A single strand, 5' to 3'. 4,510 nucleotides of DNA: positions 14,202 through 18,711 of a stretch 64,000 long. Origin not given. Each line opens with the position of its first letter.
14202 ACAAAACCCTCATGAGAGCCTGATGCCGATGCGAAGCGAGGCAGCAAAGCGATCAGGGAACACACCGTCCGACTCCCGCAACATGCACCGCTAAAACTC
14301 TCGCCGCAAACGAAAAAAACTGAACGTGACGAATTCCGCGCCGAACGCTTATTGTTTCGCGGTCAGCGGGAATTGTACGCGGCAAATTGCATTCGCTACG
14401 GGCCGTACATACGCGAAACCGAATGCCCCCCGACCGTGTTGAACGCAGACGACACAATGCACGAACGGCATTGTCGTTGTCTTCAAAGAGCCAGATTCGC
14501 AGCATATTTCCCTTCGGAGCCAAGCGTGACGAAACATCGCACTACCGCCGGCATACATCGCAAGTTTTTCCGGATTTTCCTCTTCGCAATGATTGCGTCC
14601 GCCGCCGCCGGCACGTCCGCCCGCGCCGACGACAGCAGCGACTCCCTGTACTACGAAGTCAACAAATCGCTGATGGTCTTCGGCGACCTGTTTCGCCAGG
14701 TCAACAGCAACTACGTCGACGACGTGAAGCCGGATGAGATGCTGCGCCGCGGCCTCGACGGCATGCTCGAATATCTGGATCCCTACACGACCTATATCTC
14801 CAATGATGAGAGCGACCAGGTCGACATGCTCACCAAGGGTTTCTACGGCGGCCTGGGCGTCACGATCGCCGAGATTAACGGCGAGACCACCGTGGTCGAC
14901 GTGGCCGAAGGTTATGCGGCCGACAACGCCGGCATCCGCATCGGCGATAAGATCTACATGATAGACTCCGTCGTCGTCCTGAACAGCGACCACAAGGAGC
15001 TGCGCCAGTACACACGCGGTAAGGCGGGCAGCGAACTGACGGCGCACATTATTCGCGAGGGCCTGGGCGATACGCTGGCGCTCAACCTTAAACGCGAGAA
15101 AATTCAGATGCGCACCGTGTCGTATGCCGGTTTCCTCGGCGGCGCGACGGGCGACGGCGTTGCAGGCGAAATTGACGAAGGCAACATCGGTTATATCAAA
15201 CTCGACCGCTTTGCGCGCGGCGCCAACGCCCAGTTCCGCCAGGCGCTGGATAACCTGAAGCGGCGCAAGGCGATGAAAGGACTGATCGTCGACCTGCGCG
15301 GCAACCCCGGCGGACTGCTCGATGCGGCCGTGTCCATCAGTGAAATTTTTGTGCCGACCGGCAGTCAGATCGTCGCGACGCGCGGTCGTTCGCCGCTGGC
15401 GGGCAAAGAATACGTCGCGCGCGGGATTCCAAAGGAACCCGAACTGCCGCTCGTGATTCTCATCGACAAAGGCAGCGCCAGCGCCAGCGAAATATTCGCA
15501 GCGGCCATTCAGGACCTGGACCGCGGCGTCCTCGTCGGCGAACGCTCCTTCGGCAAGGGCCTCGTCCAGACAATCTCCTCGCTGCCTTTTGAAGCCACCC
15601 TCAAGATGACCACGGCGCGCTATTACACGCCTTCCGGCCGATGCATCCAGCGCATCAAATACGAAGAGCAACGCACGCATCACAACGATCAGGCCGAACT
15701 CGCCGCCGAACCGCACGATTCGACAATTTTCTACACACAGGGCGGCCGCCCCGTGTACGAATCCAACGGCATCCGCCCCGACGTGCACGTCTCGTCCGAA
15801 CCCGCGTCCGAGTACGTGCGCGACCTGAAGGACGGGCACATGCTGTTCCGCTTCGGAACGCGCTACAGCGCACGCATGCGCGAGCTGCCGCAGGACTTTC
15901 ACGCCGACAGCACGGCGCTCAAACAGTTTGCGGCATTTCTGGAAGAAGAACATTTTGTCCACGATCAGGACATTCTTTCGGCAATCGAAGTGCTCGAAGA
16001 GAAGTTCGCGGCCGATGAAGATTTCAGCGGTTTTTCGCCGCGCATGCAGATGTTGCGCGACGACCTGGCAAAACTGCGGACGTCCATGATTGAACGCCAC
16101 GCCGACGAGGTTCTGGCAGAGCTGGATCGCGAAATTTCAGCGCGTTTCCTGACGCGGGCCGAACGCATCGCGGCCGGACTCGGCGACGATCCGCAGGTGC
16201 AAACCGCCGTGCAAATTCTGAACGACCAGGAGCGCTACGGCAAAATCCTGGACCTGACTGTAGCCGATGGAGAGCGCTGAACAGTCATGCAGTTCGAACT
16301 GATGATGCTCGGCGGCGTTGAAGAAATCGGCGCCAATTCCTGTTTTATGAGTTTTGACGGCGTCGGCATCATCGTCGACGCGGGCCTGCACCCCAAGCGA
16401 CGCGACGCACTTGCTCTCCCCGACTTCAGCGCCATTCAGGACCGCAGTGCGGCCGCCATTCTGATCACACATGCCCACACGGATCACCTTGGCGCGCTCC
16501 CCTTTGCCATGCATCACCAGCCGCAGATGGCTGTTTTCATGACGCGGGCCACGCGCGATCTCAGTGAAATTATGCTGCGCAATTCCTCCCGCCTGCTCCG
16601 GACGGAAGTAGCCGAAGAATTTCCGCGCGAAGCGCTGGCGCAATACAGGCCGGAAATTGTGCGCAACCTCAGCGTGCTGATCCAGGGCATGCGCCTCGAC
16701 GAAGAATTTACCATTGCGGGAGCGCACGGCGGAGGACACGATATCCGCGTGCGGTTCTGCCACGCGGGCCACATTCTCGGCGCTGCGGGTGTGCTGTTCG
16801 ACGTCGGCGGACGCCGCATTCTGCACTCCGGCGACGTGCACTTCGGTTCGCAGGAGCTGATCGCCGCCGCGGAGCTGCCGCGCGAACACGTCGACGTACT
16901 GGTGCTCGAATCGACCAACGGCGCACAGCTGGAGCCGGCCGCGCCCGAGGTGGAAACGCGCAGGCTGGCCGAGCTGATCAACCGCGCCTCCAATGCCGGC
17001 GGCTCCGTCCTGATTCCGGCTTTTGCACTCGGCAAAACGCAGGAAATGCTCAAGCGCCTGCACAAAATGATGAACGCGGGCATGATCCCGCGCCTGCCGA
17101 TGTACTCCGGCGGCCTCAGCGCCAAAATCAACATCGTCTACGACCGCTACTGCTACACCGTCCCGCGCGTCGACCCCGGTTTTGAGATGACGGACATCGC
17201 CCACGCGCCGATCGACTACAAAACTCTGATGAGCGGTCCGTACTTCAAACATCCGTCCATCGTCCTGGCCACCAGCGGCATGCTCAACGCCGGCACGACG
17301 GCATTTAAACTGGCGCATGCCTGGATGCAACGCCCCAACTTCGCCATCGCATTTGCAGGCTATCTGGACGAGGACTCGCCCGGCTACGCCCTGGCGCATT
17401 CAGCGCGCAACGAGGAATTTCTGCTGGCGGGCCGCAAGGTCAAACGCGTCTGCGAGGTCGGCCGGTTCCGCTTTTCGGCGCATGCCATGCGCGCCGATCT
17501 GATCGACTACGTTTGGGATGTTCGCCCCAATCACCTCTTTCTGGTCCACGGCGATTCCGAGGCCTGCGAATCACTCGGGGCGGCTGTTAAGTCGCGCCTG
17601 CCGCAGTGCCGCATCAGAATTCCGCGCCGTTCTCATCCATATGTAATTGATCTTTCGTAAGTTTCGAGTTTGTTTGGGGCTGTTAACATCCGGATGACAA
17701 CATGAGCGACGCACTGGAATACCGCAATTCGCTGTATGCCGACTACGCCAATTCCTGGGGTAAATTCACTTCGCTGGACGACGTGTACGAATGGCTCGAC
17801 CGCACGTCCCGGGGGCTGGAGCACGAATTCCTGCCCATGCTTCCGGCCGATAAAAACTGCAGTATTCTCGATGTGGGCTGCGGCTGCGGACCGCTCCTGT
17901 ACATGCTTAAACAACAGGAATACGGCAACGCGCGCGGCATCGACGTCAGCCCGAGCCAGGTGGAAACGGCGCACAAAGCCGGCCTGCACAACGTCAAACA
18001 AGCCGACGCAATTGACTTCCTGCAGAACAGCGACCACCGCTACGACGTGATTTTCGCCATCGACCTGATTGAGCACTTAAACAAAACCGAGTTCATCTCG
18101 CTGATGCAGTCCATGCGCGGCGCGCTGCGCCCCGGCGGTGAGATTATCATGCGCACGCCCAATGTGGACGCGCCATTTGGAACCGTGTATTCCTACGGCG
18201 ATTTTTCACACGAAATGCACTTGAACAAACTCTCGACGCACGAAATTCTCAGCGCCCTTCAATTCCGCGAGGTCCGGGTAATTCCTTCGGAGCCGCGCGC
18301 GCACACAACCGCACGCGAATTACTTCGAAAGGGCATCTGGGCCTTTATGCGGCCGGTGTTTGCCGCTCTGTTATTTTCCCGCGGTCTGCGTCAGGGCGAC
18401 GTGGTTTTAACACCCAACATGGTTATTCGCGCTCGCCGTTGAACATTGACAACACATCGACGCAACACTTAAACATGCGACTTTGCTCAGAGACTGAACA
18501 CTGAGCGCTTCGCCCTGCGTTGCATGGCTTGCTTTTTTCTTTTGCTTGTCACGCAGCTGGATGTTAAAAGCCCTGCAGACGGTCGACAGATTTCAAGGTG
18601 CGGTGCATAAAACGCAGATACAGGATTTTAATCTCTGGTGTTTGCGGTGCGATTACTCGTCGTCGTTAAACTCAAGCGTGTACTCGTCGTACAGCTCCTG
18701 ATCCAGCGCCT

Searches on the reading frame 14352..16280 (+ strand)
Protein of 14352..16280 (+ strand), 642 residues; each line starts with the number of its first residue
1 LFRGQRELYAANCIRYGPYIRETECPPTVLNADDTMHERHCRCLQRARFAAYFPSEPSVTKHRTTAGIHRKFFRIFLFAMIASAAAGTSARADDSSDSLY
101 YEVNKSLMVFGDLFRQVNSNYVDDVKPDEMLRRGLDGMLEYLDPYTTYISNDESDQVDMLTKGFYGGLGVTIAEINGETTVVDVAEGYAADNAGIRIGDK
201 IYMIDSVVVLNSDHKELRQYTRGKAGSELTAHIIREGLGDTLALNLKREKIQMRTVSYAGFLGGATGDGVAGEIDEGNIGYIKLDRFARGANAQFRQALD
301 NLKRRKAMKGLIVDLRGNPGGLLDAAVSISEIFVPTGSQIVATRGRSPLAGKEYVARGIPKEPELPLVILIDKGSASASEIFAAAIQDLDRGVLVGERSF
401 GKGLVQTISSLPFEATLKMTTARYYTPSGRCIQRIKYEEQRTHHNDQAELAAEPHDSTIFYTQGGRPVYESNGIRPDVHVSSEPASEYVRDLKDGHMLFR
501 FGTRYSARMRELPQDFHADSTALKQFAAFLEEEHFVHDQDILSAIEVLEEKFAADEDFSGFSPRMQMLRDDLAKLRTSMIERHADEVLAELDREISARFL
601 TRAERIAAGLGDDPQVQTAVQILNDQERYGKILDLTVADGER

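Call 46: search_protein_families(library=pfam, proteins=[window:14352-16280:+], max_evalue=0.00001)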
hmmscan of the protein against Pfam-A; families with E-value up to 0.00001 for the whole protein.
window:14352-16280:+ (642 aa): 4 families
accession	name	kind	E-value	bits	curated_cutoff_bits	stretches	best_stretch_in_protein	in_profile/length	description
PF03572.23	Peptidase_S41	-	5.1e-50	169.7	24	1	278-435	1-157/165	Peptidase family S41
PF13180.12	PDZ_2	-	1.7e-09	38.2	27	1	166-244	1-78/80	PDZ domain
PF17820.7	PDZ_6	-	7.2e-09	35.7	27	1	181-230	2-49/54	PDZ domain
PF00595.29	PDZ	-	5.4e-06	27.1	23.2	0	166-230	10-77/81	PDZ domain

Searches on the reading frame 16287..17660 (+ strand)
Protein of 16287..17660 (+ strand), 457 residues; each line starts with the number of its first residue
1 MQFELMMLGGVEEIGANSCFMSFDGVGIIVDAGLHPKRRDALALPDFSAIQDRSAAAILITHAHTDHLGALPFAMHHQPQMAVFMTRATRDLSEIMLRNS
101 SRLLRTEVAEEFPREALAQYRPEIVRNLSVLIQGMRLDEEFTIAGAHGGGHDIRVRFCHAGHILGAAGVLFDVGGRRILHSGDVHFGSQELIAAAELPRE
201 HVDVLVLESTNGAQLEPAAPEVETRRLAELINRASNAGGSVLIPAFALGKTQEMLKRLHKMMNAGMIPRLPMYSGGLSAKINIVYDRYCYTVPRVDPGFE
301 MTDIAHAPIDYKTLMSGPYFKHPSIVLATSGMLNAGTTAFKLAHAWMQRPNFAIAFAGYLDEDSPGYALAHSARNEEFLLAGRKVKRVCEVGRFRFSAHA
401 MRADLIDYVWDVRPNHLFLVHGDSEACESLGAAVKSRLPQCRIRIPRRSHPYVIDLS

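Call 46: search_protein_families(library=pfam, proteins=[window:16287-17660:+], max_evalue=0.00001)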
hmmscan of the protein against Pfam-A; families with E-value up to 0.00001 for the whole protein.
window:16287-17660:+ (457 aa): 4 families
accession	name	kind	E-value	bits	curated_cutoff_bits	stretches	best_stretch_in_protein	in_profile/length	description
PF10996.14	Beta-Casp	-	5.7e-12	46.7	27.7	1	251-369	1-120/120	Beta-Casp domain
PF07521.17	RMMBL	-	4.1e-11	43.2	21.6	1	385-437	2-55/63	Zn-dependent metallo-hydrolase RNA specificity domain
PF12706.13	Lactamase_B_2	-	5.2e-09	36.4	27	1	28-210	3-165/200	Beta-lactamase superfamily domain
PF00753.33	Lactamase_B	-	1.7e-06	28.6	22.7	0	23-186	13-152/196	Metallo-beta-lactamase superfamily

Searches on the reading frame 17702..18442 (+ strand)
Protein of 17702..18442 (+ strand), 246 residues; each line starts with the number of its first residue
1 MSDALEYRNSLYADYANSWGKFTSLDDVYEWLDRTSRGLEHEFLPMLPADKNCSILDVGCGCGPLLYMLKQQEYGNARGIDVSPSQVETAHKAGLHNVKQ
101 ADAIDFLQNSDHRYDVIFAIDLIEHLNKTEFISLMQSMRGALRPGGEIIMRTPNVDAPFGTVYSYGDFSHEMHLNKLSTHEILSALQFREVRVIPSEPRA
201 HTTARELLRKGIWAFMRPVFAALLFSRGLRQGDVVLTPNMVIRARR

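Call 19: search_protein_families(library=pfam, proteins=[window:17702-18442:+])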
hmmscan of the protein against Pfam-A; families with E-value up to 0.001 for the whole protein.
window:17702-18442:+ (246 aa): 11 families
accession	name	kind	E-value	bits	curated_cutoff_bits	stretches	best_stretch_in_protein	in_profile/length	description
PF13489.12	Methyltransf_23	-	3.4e-15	56.6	27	1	39-182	9-150/164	Methyltransferase domain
PF13649.12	Methyltransf_25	-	8.5e-15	55.7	27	1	55-146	1-97/97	Methyltransferase domain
PF13847.12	Methyltransf_31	-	2.6e-14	53.6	27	1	50-157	2-116/145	Methyltransferase domain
PF08242.18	Methyltransf_12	-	1.6e-13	51.6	30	1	56-147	1-97/98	Methyltransferase domain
PF08241.18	Methyltransf_11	-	4.8e-12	46.8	21.2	1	56-149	1-94/95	Methyltransferase domain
PF02353.26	CMAS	-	3.1e-08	33.7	27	1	53-152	64-166/273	Mycolic acid cyclopropane synthetase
PF07021.18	MetW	-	1.4e-07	31.8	21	1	53-130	15-92/193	Methionine biosynthesis protein MetW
PF08003.17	Methyltransf_9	-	1.1e-05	25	23.8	1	44-159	108-226/315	Protein of unknown function (DUF1698)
PF05175.20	MTS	-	3.7e-05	23.9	23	1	43-148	23-136/170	Methyltransferase small domain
PF11899.13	DUF3419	-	0.00068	19.3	28.2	0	98-179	279-361/385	Protein of unknown function (DUF3419)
PF06325.19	PrmA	-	0.00089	19.3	22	0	50-150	160-258/296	Ribosomal protein L11 methyltransferase (PrmA)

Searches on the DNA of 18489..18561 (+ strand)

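Call 31: build_rna_model(alignment_id=A2, structure=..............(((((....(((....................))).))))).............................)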
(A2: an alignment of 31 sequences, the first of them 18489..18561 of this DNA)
Model R1 built from alignment A2 (31 sequences, 84 columns); structure: as given.
model positions 75; base pairs 8; branch points 0; effective number of sequences 4.8; information 0.753 bits per position. Calibrated on 0.2 Mb of random sequence (short: E-values are rough).
structure used (alignment columns):
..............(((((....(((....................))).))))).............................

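Call 32: search_with_rna_model(model_id=R1, sources=[window, L001, L002, L003, L004, L005, L006, L007, L008, L009, L010, L011, L012, L013, L014, L015, L016, L017, L018, L019, L020, L021, L022, L023, L024, L025, L026, L027, L028], max_evalue=1, make_alignment=true)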
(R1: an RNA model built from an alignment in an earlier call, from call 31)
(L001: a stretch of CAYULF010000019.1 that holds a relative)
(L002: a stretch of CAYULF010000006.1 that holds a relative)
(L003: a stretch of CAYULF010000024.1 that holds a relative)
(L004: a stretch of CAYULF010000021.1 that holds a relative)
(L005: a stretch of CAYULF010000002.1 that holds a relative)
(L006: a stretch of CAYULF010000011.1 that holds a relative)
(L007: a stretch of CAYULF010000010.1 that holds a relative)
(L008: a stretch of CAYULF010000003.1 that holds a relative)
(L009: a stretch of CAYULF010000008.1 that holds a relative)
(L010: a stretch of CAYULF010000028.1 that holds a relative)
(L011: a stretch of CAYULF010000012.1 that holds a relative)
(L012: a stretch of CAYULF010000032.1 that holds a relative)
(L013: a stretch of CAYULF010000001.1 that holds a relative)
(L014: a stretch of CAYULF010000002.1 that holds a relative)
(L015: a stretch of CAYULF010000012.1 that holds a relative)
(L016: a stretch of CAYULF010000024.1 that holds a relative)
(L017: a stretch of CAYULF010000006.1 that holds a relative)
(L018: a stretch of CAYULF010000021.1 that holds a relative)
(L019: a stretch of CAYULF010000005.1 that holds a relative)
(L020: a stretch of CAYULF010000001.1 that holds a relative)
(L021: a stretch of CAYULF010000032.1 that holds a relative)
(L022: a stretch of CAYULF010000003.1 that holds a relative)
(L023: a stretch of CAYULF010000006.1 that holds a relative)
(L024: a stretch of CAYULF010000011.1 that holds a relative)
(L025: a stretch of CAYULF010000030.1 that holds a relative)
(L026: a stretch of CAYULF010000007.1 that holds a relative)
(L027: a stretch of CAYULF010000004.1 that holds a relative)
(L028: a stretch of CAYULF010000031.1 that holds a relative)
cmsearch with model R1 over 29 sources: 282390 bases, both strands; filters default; matches with E-value up to 1: 72.
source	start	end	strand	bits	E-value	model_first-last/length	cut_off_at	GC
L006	6792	6867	-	80.9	8.4e-22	1-75/75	no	0.54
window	8649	8730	-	75.5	3.8e-20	1-75/75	no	0.59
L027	784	859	+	74.4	8.2e-20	1-75/75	no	0.59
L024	929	1004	-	74.1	1e-19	1-75/75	no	0.57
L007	4848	4922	+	74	1.1e-19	1-75/75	no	0.53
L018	6136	6216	+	73.6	1.5e-19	1-75/75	no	0.54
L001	5747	5819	+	72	4.5e-19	1-75/75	no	0.51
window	52106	52186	+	71.7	5.7e-19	1-75/75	no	0.57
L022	6873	6948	+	71.3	7e-19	1-75/75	no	0.54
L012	2703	2775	+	71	8.9e-19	1-75/75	no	0.58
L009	6073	6145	-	71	9e-19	1-75/75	no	0.48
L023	2531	2604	+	70.8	1e-18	1-75/75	no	0.57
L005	3577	3649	+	70.8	1e-18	1-75/75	no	0.56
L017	5694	5775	-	70.3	1.5e-18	1-75/75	no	0.5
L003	7672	7752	-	70.1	1.7e-18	1-75/75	no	0.57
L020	2143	2219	+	70.1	1.8e-18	1-75/75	no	0.52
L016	1702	1773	+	70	1.8e-18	1-75/75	no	0.53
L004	4493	4565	+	69.4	2.7e-18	1-75/75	no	0.51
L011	2047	2124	-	68.7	4.6e-18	1-75/75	no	0.5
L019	527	607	-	68.6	4.9e-18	1-75/75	no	0.53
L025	5789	5862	+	68.5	5.5e-18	1-75/75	no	0.51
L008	5668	5747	-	67.3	1.2e-17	1-75/75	no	0.52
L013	491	570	+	67.2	1.3e-17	1-75/75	no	0.5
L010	2578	2649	+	66.6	2.1e-17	1-75/75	no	0.53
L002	1589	1666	+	65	6.2e-17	1-75/75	no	0.54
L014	4158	4229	+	63.6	1.7e-16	1-75/75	no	0.56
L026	7843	7911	+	62.8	3e-16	1-75/75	no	0.48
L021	1254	1326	+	62.1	5e-16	1-75/75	no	0.56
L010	5376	5456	-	59.2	3.9e-15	1-75/75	no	0.51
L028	5258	5338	+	58.4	6.9e-15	1-75/75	no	0.59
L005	3801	3879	-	57.2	1.5e-14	1-75/75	no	0.61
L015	4453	4522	+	55.5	5.2e-14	1-75/75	no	0.54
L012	3765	3838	-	46.8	2.4e-11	1-75/75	no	0.5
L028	391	469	+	41.3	1.2e-09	1-75/75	no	0.57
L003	339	420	+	41.2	1.3e-09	1-75/75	no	0.55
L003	7430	7506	+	34.6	1.4e-07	1-75/75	no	0.6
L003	3042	3123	+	33.4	3.2e-07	1-75/75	no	0.5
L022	1438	1514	-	32.8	4.8e-07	1-75/75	no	0.57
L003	450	522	-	31.1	1.7e-06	1-75/75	no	0.51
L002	447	518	-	28.5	1e-05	1-75/75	no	0.56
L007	431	497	+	22.8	0.00059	1-75/75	no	0.49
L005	6876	6956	+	21.7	0.0013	1-75/75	no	0.58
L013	632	708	-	21.6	0.0013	1-75/75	no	0.51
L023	7923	7963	+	19.8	0.005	1-75/75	no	0.44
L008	5532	5606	+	19.2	0.0073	1-75/75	no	0.55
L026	776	824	-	18.3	0.014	1-75/75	no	0.43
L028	5702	5771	-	18.2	0.015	1-75/75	no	0.54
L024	846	882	+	18.2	0.015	1-75/75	no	0.38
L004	191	262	-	17.4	0.027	1-75/75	no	0.6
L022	6953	7011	-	17.4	0.027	1-75/75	no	0.54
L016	4190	4227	-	17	0.034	1-75/75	no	0.37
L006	6204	6270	+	16.8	0.04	1-75/75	no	0.58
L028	672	735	-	16.6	0.047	1-75/75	no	0.61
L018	1497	1538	-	15.3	0.12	1-75/75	no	0.52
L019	6410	6474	+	14.6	0.19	1-75/75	no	0.52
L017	3012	3048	+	14.5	0.21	1-75/75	no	0.54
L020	7780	7816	+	14.1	0.27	1-75/75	no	0.49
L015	4552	4629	-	13.8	0.35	1-75/75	no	0.56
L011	3535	3575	+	12.9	0.64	1-75/75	no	0.46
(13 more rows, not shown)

Alignment A3: 72 matches aligned to the model, 117 columns, each read 5' to 3' on its own strand. Consensus structure (alignment columns), stored with it:
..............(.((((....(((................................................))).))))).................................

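Call 58: search_with_rna_model(model_id=R1, sources=[L037, L038, L039, L040], max_evalue=1, show_alignments=3)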
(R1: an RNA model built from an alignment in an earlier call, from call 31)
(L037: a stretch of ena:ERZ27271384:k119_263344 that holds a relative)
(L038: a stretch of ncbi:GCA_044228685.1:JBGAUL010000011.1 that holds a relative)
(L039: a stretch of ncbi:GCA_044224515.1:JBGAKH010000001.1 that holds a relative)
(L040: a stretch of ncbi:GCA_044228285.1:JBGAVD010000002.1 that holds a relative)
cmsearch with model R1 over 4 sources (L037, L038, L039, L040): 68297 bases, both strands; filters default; matches with E-value up to 1: 4.
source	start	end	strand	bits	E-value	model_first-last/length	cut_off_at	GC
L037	793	874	+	58.8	1.3e-15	1-75/75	no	0.57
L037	5948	6007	+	14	0.07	1-75/75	no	0.55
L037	3100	3146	-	13.6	0.094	1-75/75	no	0.64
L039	9283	9354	+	10.7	0.72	1-75/75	no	0.49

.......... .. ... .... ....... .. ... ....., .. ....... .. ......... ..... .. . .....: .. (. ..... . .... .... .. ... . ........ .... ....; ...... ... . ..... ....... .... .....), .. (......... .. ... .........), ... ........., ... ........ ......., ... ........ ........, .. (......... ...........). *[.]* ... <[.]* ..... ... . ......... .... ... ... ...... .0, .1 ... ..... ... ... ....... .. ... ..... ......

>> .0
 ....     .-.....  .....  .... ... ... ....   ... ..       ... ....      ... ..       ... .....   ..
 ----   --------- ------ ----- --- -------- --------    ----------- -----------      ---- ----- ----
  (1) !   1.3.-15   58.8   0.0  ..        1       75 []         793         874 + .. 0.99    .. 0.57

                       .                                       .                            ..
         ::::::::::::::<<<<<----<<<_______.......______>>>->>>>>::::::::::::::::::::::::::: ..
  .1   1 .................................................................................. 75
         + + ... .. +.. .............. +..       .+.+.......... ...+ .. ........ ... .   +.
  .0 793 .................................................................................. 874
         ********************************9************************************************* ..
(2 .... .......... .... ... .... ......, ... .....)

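Call 64: search_with_rna_model(model_id=R1, sources=[window, L001, L002, L003, L005, L006, L007, L008, L009, L010, L011, L012, L013, L014, L015, L016, L017, L019, L020, L021, L022, L023, L024, L025, L026, L027, L028, L037], max_evalue=0.00001, make_alignment=true)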
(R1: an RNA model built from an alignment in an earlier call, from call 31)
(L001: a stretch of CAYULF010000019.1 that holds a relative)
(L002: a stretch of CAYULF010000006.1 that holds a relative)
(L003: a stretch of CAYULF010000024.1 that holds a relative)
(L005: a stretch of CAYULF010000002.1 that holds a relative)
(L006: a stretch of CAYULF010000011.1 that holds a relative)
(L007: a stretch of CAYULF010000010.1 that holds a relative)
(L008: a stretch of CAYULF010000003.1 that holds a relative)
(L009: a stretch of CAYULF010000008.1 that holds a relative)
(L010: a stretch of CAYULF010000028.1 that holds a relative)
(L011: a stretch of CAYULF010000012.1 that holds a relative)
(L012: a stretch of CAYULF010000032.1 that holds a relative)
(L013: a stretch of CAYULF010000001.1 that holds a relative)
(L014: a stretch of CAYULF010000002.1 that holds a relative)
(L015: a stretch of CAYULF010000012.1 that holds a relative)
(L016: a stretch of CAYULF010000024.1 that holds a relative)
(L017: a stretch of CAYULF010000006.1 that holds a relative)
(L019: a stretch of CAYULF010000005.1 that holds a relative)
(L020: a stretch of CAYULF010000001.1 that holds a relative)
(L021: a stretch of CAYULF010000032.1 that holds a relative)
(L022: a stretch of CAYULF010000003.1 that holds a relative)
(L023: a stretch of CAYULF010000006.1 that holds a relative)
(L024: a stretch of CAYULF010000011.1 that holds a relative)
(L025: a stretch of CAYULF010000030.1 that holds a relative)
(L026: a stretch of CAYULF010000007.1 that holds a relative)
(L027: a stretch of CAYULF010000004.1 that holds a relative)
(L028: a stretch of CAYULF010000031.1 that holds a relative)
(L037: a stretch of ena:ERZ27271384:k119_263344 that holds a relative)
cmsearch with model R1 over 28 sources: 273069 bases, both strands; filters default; matches with E-value up to 0.00001: 39.
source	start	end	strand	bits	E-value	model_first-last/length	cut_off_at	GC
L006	6792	6867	-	80.9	8.1e-22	1-75/75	no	0.54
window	8649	8730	-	75.5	3.7e-20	1-75/75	no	0.59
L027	784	859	+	74.4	7.9e-20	1-75/75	no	0.59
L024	929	1004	-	74.1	1e-19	1-75/75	no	0.57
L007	4848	4922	+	74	1.1e-19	1-75/75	no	0.53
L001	5747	5819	+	72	4.3e-19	1-75/75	no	0.51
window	52106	52186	+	71.7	5.5e-19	1-75/75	no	0.57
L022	6873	6948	+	71.3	6.8e-19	1-75/75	no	0.54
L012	2703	2775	+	71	8.6e-19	1-75/75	no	0.58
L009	6073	6145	-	71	8.7e-19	1-75/75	no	0.48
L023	2531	2604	+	70.8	9.7e-19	1-75/75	no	0.57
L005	3577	3649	+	70.8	1e-18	1-75/75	no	0.56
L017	5694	5775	-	70.3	1.5e-18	1-75/75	no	0.5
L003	7672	7752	-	70.1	1.6e-18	1-75/75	no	0.57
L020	2143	2219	+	70.1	1.7e-18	1-75/75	no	0.52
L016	1702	1773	+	70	1.8e-18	1-75/75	no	0.53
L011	2047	2124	-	68.7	4.4e-18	1-75/75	no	0.5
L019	527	607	-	68.6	4.7e-18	1-75/75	no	0.53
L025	5789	5862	+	68.5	5.3e-18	1-75/75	no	0.51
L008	5668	5747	-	67.3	1.2e-17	1-75/75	no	0.52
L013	491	570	+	67.2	1.3e-17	1-75/75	no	0.5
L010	2578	2649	+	66.6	2e-17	1-75/75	no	0.53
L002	1589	1666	+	65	6e-17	1-75/75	no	0.54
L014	4158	4229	+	63.6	1.7e-16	1-75/75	no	0.56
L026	7843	7911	+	62.8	2.9e-16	1-75/75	no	0.48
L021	1254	1326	+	62.1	4.8e-16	1-75/75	no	0.56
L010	5376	5456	-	59.2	3.7e-15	1-75/75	no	0.51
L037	793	874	+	58.8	5e-15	1-75/75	no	0.57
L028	5258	5338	+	58.4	6.6e-15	1-75/75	no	0.59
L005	3801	3879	-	57.2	1.5e-14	1-75/75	no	0.61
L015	4453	4522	+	55.5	5.1e-14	1-75/75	no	0.54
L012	3765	3838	-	46.8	2.3e-11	1-75/75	no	0.5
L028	391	469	+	41.3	1.1e-09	1-75/75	no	0.57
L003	339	420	+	41.2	1.3e-09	1-75/75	no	0.55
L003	7430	7506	+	34.6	1.4e-07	1-75/75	no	0.6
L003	3042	3123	+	33.4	3.1e-07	1-75/75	no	0.5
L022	1438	1514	-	32.8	4.7e-07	1-75/75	no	0.57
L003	450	522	-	31.1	1.6e-06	1-75/75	no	0.51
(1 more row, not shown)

Alignment A4: 39 matches aligned to the model, 85 columns, each read 5' to 3' on its own strand. Consensus structure (alignment columns), stored with it:
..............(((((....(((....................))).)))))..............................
